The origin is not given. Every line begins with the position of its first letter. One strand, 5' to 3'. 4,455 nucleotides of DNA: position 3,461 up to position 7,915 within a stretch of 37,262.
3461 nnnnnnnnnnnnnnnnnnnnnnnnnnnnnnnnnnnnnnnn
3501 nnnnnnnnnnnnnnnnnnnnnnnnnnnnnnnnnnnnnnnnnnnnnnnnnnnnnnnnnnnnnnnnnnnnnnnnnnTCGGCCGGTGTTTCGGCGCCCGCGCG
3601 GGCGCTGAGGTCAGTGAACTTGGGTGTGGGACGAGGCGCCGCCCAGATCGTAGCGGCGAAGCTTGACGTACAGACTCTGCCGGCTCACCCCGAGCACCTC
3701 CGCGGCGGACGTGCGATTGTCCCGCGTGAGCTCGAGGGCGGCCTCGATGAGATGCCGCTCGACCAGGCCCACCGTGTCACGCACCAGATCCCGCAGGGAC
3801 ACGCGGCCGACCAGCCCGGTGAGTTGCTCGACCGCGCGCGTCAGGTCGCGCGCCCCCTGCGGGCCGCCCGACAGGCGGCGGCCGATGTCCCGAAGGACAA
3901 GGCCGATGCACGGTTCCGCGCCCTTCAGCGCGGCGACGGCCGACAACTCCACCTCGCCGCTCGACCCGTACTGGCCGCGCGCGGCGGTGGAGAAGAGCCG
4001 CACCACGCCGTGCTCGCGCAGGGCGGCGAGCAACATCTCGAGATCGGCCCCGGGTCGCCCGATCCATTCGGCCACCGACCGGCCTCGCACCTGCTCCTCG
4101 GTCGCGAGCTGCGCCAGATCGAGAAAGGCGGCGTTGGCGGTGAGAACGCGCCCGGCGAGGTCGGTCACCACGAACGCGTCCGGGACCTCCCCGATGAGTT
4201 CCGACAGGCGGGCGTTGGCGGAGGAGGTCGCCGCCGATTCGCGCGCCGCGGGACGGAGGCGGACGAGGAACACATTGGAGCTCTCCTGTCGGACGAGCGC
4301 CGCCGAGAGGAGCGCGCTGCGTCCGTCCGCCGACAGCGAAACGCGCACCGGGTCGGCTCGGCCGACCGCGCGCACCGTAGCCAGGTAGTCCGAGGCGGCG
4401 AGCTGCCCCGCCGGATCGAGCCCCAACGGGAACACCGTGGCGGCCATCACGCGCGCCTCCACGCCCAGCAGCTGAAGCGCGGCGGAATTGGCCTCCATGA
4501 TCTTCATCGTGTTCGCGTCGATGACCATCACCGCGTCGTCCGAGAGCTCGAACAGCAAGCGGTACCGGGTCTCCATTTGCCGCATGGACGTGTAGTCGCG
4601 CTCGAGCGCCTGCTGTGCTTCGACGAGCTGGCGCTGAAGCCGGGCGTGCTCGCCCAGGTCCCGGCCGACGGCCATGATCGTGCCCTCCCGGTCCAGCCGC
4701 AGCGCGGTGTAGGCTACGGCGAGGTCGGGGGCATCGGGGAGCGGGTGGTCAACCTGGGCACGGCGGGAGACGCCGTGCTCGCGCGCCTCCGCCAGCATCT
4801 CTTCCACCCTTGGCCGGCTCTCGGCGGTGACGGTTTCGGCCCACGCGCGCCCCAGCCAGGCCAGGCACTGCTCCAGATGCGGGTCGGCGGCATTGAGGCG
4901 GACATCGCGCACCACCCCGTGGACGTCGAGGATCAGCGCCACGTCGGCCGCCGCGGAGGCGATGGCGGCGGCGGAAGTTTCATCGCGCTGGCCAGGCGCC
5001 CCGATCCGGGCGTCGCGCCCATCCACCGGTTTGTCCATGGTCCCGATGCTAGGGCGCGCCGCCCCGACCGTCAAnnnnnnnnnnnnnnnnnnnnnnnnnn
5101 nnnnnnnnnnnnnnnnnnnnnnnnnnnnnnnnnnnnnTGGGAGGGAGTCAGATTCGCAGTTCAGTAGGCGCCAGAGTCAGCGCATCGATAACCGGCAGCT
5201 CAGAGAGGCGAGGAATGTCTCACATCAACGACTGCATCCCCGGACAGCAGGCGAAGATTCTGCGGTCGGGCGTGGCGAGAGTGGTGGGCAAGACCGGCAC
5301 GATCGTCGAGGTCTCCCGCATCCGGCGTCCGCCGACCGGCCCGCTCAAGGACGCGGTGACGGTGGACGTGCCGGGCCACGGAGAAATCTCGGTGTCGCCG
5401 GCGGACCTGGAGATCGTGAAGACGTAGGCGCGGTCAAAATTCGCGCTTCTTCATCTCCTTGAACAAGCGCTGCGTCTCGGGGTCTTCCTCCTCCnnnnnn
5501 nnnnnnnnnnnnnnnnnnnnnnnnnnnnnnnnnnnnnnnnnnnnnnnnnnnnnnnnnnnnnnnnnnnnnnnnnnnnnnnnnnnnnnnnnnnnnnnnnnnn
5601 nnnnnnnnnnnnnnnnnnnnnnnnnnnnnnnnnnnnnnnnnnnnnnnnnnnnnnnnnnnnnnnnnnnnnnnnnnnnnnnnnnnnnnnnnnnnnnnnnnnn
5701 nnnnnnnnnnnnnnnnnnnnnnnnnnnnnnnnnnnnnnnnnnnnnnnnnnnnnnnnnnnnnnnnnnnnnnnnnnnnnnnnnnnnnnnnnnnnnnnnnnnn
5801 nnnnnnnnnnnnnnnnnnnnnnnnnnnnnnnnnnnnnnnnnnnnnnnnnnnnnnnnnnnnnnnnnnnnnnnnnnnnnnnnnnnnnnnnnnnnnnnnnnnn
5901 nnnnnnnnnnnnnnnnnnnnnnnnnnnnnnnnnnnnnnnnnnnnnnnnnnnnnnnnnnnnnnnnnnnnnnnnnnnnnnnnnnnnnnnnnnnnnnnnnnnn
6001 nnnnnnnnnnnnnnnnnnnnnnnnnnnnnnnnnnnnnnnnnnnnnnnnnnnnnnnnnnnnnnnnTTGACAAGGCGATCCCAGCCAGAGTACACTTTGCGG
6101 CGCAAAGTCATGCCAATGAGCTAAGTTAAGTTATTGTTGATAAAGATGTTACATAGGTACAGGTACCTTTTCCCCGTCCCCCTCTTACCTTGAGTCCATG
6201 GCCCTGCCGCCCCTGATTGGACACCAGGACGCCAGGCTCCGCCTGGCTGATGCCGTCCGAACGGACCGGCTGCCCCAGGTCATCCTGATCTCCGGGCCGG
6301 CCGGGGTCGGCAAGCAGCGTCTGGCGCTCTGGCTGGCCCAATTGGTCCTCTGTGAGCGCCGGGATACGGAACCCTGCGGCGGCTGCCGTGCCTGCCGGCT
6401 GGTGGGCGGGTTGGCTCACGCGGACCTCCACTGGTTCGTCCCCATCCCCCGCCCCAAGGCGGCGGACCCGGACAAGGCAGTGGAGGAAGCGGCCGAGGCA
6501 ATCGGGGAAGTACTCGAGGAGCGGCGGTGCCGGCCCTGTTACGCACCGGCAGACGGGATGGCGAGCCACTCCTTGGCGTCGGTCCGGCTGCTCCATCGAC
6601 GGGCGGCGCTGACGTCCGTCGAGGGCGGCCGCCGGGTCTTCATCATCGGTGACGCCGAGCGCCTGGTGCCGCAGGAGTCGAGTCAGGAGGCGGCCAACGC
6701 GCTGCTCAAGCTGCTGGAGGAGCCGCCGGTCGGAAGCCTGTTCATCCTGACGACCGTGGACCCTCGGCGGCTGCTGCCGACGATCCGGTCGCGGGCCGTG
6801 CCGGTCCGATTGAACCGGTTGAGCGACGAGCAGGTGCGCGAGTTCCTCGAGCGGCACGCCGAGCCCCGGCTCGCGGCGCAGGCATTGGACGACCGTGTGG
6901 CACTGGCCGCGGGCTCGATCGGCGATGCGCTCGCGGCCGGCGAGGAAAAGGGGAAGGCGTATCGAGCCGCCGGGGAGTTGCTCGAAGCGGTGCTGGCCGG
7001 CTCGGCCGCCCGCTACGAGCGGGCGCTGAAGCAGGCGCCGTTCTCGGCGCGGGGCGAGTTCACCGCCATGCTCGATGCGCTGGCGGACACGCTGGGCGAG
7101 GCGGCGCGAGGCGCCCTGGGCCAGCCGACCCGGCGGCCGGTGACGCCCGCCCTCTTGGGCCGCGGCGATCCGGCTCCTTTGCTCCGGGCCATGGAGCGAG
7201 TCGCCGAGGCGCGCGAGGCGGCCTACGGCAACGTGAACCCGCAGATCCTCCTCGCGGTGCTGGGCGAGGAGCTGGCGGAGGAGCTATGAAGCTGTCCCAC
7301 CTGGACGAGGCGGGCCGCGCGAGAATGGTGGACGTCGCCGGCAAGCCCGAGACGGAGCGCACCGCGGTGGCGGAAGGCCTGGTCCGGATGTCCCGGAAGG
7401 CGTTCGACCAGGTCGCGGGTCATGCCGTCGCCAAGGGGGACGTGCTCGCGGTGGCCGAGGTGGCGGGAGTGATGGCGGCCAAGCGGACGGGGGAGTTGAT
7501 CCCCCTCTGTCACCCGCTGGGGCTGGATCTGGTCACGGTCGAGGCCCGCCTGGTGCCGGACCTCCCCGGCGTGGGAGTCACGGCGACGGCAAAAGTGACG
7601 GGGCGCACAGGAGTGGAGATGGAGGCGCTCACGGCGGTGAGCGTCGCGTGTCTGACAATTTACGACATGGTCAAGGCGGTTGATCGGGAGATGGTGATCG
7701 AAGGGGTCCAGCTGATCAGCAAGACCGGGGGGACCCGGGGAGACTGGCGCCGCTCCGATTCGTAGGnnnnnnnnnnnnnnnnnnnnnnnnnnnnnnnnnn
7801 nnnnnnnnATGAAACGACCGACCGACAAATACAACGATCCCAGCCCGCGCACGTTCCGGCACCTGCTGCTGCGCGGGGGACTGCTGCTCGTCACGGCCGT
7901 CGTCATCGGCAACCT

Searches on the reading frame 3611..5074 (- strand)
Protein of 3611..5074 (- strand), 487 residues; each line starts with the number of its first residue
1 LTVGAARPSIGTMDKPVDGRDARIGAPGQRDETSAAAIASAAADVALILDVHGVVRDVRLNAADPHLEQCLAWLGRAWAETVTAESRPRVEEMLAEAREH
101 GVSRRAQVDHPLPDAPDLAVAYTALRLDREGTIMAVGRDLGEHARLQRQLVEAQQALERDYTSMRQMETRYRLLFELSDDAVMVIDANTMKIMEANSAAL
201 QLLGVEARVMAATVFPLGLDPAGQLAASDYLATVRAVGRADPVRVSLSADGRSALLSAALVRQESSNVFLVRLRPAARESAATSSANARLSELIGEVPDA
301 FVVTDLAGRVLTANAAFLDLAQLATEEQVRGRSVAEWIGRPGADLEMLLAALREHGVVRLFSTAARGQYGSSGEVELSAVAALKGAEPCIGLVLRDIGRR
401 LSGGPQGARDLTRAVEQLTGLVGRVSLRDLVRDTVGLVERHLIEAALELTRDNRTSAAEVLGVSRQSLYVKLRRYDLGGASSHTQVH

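Call 50: search_protein_families(library=pfam, proteins=[window:3611-5074:-], max_evalue=0.0001)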
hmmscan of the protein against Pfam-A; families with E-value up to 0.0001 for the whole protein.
window:3611-5074:- (487 aa): 6 families
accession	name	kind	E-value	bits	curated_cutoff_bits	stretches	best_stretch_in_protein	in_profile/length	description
PF13188.13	PAS_8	-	2e-16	59.6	21.8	1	170-209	2-38/65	PAS domain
PF02954.25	HTH_8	-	2.4e-12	46.8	22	1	437-475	4-42/42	Bacterial regulatory protein, Fis family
PF08448.16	PAS_4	-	1.7e-10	41.5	23.1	1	297-354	4-61/110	PAS fold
PF00989.32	PAS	-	2e-10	41.1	22.6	0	289-397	2-113/113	PAS fold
PF13426.13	PAS_9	-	3.8e-06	27.6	27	0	298-355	1-56/103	PAS domain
PF24820.1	Diguanyl_cycl_sensor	-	4.1e-05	23.9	28.1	0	46-110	9-72/109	Diguanylate cyclase-like sensor domain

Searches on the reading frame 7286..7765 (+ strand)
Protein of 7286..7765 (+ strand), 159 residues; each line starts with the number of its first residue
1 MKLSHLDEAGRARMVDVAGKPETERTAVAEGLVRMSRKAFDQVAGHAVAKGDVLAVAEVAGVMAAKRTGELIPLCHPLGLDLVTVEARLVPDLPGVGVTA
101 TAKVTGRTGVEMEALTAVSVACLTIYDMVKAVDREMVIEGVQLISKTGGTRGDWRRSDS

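Call 50: search_protein_families(library=pfam, proteins=[window:7286-7765:+], max_evalue=0.0001)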
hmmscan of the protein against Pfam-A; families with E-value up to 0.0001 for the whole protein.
window:7286-7765:+ (159 aa): 1 family
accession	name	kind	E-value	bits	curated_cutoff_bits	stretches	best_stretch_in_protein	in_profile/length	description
PF01967.27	MoaC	-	1.4e-54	184.2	27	1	14-149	1-136/136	MoaC family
